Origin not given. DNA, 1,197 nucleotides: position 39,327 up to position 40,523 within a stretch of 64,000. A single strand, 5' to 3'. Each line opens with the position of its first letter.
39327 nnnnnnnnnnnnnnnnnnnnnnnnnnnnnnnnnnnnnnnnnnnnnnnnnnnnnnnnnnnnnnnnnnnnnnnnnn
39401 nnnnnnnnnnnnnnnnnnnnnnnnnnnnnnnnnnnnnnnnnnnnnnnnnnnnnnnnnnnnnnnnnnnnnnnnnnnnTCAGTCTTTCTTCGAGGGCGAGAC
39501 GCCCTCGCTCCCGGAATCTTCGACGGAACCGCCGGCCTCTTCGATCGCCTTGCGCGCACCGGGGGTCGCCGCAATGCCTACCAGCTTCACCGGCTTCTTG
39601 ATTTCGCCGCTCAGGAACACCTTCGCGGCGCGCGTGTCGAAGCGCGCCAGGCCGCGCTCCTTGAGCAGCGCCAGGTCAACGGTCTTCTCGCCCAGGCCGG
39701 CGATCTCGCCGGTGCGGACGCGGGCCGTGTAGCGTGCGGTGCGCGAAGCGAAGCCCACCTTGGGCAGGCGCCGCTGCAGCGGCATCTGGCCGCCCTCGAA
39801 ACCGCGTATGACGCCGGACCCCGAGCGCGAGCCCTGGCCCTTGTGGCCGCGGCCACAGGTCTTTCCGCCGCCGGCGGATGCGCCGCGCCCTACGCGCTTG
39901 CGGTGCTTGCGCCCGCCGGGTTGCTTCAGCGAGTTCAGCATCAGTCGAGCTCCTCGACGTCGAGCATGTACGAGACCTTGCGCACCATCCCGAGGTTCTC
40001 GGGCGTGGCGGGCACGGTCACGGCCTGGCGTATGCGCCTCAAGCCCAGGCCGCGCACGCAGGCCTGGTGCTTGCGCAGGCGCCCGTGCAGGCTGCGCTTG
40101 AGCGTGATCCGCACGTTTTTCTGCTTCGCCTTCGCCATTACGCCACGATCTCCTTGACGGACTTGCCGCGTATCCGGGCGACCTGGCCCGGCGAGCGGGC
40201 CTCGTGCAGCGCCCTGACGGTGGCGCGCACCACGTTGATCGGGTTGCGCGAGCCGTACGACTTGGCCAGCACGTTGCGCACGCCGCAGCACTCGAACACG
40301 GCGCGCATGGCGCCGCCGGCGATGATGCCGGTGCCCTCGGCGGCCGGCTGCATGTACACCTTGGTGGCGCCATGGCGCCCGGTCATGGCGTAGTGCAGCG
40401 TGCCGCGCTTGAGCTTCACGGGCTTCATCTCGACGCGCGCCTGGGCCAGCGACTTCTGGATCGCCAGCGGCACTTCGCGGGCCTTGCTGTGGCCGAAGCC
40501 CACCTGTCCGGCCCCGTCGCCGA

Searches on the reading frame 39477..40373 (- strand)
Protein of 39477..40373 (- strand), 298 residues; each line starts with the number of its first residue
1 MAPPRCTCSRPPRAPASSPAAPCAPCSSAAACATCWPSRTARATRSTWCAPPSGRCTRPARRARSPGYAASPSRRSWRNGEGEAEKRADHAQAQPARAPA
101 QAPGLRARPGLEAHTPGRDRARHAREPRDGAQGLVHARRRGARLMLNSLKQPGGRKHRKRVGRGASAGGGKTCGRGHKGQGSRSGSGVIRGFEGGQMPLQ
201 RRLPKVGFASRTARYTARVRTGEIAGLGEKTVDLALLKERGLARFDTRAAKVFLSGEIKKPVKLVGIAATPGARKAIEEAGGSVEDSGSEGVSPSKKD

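Call 82: search_protein_families(library=pfam, proteins=[window:39477-40373:-], max_evalue=0.00001)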
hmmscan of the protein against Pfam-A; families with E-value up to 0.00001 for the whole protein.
window:39477-40373:- (298 aa): 1 family
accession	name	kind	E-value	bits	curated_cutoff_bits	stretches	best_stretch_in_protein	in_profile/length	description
PF00828.25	Ribosomal_L27A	-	1e-09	39.1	21.5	1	229-285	19-72/72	Ribosomal proteins 50S-L15, 50S-L18e, 60S-L27A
